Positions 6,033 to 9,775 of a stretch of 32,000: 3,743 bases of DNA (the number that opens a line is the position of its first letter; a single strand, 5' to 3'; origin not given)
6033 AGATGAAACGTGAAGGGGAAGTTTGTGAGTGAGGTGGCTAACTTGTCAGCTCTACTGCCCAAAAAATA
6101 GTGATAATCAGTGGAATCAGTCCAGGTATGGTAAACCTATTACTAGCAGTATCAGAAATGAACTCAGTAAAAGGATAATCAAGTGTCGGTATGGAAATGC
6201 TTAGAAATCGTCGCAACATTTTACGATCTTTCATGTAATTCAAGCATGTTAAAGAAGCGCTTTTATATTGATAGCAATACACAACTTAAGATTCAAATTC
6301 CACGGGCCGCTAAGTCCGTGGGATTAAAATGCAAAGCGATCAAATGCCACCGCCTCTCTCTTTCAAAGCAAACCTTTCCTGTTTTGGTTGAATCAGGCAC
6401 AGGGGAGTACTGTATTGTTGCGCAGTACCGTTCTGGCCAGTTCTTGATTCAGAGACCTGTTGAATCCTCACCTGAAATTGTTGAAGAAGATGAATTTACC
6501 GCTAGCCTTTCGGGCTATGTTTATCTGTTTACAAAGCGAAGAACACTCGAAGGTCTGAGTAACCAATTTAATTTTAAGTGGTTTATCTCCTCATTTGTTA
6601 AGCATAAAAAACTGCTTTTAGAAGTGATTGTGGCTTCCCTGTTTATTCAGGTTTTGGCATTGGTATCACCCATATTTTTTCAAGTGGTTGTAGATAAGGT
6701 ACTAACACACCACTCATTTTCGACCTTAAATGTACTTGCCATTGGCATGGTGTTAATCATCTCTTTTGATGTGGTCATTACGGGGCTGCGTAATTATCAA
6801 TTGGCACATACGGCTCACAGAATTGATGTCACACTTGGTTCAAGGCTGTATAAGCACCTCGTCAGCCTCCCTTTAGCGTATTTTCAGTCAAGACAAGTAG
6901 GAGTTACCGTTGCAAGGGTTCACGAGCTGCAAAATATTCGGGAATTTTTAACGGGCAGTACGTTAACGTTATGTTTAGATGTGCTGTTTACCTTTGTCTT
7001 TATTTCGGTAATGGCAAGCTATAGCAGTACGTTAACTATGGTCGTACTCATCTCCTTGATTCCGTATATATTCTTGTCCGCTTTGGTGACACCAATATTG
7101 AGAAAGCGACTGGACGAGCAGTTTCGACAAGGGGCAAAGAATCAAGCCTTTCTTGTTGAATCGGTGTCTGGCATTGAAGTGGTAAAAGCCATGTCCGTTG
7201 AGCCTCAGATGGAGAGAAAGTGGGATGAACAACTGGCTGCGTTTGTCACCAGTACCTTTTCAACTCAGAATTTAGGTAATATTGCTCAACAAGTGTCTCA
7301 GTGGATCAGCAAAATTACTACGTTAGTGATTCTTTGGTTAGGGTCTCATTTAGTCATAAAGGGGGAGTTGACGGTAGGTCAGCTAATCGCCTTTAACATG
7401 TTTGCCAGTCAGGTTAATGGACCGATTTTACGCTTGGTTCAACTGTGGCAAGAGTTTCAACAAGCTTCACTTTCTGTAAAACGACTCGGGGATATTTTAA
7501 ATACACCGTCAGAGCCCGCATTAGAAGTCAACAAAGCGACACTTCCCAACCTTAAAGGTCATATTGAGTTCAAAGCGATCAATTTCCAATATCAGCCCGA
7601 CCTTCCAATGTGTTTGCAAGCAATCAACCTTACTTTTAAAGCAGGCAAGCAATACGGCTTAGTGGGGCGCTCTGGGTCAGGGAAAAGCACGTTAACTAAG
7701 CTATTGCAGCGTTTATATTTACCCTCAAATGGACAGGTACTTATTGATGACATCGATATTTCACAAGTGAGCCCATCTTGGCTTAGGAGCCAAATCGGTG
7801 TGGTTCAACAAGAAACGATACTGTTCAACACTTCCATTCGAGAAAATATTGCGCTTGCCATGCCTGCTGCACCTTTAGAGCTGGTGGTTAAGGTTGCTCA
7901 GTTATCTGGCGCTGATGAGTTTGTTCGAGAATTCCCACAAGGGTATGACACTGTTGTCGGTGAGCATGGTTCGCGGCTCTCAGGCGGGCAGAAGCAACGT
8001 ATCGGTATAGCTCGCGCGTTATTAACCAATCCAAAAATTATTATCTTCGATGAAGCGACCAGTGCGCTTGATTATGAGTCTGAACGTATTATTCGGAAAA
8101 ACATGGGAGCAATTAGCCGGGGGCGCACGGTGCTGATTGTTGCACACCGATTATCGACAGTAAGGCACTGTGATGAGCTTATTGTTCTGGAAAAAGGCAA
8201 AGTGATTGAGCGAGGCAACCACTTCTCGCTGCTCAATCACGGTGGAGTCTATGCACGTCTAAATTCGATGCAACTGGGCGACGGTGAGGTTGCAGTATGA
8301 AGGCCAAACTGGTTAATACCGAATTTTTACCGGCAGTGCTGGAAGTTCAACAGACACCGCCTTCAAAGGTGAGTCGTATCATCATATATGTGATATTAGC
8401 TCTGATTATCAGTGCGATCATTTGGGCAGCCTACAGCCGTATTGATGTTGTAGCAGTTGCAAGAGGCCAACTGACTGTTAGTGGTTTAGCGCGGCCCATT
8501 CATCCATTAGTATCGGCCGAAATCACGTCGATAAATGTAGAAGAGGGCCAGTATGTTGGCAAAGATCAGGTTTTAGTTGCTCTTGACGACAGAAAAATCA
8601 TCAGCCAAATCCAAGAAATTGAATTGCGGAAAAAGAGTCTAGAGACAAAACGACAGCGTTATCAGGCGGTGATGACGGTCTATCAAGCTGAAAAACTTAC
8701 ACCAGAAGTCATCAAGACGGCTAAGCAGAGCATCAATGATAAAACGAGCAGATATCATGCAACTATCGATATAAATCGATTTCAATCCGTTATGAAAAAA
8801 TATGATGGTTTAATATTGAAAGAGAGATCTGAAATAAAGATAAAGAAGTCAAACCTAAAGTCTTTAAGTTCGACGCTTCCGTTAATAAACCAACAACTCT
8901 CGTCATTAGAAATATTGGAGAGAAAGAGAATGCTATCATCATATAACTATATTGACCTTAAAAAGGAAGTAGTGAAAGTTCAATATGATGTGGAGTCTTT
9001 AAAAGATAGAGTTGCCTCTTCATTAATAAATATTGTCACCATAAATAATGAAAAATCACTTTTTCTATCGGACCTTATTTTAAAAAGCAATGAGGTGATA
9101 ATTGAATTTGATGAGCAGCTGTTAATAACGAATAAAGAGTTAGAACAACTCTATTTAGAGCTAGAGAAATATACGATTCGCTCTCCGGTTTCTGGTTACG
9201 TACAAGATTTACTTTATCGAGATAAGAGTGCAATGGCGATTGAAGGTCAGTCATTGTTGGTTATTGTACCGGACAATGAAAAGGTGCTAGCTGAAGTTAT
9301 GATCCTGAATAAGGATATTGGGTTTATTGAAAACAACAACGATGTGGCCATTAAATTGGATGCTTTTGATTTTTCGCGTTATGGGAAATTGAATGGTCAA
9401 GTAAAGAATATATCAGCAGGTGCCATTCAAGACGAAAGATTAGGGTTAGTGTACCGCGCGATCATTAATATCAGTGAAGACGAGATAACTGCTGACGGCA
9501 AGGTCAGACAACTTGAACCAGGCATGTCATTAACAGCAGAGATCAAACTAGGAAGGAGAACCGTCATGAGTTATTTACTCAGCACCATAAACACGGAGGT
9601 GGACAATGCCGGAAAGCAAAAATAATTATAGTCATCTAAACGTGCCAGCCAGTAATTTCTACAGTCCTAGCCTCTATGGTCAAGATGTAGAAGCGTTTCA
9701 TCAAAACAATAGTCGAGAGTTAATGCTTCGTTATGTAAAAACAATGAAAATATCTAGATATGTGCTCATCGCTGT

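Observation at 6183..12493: Four-gene T1SS operon whose RTX substrate carries an N-terminal glycine zipper: candidate secreted membrane toxin with cognate immunity protein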

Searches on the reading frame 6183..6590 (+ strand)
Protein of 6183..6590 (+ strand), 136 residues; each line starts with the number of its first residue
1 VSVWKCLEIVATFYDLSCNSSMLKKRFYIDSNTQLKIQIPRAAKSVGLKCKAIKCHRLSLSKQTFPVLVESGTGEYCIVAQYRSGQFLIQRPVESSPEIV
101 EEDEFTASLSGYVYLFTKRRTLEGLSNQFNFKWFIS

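Call 50: search_solved_structures(query=window:6183-6590:+, max_evalue=0.01, show_alignments=2)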
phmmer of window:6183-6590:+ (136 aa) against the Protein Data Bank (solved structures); distinct sequences matched with E-value up to 0.01: 3.
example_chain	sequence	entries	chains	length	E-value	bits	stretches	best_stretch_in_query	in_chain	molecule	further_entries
7sgr_J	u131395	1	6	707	8.6e-11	45.5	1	6-135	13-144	Alpha-hemolysin translocation ATP-binding protein HlyB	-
8dck_A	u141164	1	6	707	1e-10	45.2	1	6-135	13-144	Alpha-hemolysin translocation ATP-binding protein HlyB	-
3zua_A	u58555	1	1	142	3.5e-08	37.1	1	6-124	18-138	ALPHA-HEMOLYSIN TRANSLOCATION ATP-BINDING PROTEIN HLYB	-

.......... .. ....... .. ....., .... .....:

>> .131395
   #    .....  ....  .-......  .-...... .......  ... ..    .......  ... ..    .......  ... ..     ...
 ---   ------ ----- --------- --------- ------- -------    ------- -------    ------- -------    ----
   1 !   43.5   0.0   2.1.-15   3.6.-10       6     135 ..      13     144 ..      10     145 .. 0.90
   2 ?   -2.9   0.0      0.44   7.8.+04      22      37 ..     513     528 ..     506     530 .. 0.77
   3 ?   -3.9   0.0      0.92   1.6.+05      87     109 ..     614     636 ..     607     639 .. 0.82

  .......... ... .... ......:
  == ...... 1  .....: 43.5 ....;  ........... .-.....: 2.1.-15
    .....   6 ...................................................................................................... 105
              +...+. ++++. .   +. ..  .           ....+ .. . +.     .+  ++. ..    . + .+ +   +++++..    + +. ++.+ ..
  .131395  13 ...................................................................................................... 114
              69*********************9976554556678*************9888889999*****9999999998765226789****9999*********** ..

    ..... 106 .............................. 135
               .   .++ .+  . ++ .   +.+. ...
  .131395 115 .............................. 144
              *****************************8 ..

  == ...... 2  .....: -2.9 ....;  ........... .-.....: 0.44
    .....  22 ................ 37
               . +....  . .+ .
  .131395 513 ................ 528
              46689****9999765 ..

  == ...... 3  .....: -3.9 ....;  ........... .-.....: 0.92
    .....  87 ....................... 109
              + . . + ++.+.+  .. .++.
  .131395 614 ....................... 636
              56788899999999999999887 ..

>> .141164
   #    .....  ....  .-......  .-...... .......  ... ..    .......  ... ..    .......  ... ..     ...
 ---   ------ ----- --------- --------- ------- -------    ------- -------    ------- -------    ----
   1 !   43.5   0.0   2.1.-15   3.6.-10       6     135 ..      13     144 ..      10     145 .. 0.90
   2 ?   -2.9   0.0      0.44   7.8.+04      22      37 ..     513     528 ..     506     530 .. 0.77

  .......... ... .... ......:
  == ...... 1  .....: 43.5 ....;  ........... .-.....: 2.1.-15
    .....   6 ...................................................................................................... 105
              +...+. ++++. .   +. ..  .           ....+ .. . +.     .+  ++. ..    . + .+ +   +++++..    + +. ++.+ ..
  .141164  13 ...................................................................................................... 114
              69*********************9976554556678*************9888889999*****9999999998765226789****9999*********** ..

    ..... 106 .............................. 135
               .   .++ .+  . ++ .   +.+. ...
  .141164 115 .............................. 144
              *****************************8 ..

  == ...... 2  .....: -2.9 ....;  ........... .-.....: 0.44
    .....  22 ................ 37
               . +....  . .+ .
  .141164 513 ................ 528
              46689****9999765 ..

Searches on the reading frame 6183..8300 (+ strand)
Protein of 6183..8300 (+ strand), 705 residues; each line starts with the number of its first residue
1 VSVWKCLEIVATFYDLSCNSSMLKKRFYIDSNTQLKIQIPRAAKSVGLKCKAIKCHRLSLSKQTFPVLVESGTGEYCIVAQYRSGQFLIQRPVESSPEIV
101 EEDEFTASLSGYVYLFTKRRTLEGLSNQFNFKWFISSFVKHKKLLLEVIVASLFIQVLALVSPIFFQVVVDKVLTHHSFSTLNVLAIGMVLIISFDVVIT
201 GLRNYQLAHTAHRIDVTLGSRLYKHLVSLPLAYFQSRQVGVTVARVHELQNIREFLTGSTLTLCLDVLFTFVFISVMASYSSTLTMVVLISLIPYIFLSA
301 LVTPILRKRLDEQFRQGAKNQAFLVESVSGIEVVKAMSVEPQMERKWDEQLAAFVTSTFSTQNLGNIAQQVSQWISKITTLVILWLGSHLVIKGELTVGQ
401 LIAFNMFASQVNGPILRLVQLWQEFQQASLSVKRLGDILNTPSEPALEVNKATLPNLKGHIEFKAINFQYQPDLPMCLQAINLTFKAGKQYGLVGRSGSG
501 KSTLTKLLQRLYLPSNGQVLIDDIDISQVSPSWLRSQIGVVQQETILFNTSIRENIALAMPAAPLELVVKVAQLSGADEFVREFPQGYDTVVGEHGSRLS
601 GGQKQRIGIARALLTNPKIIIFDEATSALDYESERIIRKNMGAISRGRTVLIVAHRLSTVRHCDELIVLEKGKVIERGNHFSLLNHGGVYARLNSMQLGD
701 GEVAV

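Call 3: search_protein_families(library=pfam, proteins=[window:6183-8300:+], max_evalue=0.01)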
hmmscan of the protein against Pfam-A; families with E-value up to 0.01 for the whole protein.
window:6183-8300:+ (705 aa): 5 families
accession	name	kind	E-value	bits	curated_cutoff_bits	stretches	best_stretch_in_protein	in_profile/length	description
PF00664.28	ABC_membrane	-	1.8e-54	185.7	28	1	146-414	2-273/274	ABC transporter transmembrane region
PF00005.33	ABC_tran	-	4.8e-34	118.4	25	1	478-627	1-137/137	ABC transporter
PF03412.21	Peptidase_C39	-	1.7e-10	41.3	22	1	6-119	17-131/133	Peptidase C39 family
PF02463.25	SMC_N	-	0.00023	21.1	40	0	598-670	136-212/220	RecF/RecN/SMC N terminal domain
PF13555.12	AAA_29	-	0.0086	16.2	27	0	488-515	23-49/61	P-loop containing region of AAA domain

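Call 4: search_protein_families(library=ncbifam, proteins=[window:6183-8300:+], max_evalue=0.01)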
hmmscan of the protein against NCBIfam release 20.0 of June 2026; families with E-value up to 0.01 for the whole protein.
window:6183-8300:+ (705 aa): 186 families (the best 25 are shown)
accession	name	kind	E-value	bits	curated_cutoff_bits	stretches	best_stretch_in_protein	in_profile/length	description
TIGR01846.1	type_I_sec_HlyB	subfamily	3.1e-279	928.1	725.55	1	5-697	3-692/694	type I secretion system permease/ATPase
TIGR03375.1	type_I_sec_LssB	subfamily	1.7e-168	562.1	693.1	1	4-682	4-687/696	type I secretion system permease/ATPase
TIGR03796.1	NHLM_micro_ABC1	equivalog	2.1e-138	462.6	853.3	1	7-693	18-708/710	NHLP family bacteriocin export ABC transporter peptidase/permease/ATPase subunit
TIGR02204.1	MsbA_rel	hypoth_equivalog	1.2e-117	394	780.4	1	135-698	9-576/576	ABC transporter, permease/ATP-binding protein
TIGR01193.1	bacteriocin_ABC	subfamily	2.5e-114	383.3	523.85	1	23-694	28-706/708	peptide cleavage/export ABC transporter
TIGR00958.1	3a01208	subfamily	7.4e-114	381.5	874.6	1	137-693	154-710/711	antigen peptide transporter 2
TIGR02203.1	MsbA_lipidA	equivalog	5.1e-111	371.9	602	1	144-699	12-571/572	lipid A export permease/ATP-binding protein MsbA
TIGR03797.1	NHLM_micro_ABC2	equivalog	7e-109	365.2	709.4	1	39-697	35-685/686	NHLP bacteriocin export ABC transporter permease/ATPase subunit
TIGR01842.1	type_I_sec_PrtD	subfamily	1.9e-105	353.5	510.15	1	140-684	3-541/544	type I secretion system permease/ATPase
NF052233.1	CphA_assoc_ABC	equivalog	1.2e-103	347.9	880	1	145-698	186-744/766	cyanophycin metabolism-associated ABC transporter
NF045513.1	HepA_fam_ABC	equivalog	1e-101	341.3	725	1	178-697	88-609/610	heterocyst formation ABC transporter subunit HepA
NF010178.0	PRK13657.1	equivalog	8.5e-98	328.3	733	1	139-695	15-568/588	glucan ABC transporter ATP-binding protein/ permease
NF008381.0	PRK11176.1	equivalog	1.1e-91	308.1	867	1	165-699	47-581/582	lipid A ABC transporter ATP-binding protein/permease MsbA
TIGR01192.1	chvA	subfamily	1.5e-88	297.9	585.4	1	138-693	14-566/585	glucan export ABC transporter ATP-binding protein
NF008055.0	PRK10789.1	equivalog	2.7e-81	273.8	845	1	138-696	11-570/590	SmdA family multidrug ABC transporter permease/ATP-binding protein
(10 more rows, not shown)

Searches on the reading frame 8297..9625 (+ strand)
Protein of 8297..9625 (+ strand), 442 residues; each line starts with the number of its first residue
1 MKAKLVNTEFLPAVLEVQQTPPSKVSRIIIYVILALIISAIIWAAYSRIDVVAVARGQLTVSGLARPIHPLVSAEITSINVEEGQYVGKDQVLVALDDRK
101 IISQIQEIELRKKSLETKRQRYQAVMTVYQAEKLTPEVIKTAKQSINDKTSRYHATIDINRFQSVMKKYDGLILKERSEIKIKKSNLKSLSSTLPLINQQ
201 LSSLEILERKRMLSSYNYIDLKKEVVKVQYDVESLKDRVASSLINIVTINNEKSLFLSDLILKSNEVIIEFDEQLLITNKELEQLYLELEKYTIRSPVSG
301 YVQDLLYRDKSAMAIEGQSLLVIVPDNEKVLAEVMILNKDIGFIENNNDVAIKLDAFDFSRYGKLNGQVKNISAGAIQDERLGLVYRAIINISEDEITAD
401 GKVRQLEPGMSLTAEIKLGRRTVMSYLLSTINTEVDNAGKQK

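Call 3: search_protein_families(library=pfam, proteins=[window:8297-9625:+], max_evalue=0.01)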
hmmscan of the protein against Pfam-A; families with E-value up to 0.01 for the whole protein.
window:8297-9625:+ (442 aa): 4 families
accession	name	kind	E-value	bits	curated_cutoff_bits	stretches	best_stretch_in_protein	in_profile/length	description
PF13437.12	HlyD_3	-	2.3e-14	54.5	22.2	1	293-396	1-97/106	HlyD family secretion protein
PF13533.13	Biotin_lipoyl_2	-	9.9e-10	38.4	29.8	1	67-97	2-32/32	Biotin-lipoyl like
PF16576.10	HlyD_D23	-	2.8e-07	30.5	30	1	290-373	107-185/214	Barrel-sandwich domain of CusB or HlyD membrane-fusion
PF00364.28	Biotin_lipoyl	-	0.0093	16.2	22.1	0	74-105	15-45/73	Biotin-requiring enzyme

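Call 4: search_protein_families(library=ncbifam, proteins=[window:8297-9625:+], max_evalue=0.01)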
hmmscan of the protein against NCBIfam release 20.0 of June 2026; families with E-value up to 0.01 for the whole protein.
window:8297-9625:+ (442 aa): 8 families
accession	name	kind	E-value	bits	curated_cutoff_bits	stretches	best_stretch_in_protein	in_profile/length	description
TIGR01843.1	type_I_hlyD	subfamily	8.2e-77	258.9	208.65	1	24-438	2-418/422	HlyD family type I secretion periplasmic adaptor subunit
TIGR00998.1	8a0101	subfamily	2.1e-17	63.1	390.8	1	28-376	4-285/334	EmrA/EmrK family multidrug efflux transporter periplasmic adaptor subunit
TIGR01730.1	RND_mfp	subfamily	8.1e-14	51.3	94.9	2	68-155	29-123/322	efflux RND transporter periplasmic adaptor subunit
TIGR01000.1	bacteriocin_acc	subfamily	8.3e-10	38.1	258.85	1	24-123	19-118/457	bacteriocin secretion accessory protein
TIGR03794.1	NHLM_micro_HlyD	equivalog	7.7e-08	31.7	156.2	1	28-374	21-338/421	NHLP bacteriocin system secretion protein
NF007850.1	PRK10559.1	equivalog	2.2e-07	30.3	400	1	25-110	4-85/303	p-hydroxybenzoic acid efflux pump subunit AaeA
NF005239.0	PRK06748.1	subfamily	0.0019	18.3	111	0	72-103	50-81/84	hypothetical protein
NF000272.2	OqxA_adapt_sub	exception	0.0061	15.6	835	0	68-156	70-152/391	multidrug efflux RND transporter periplasmic adaptor subunit OqxA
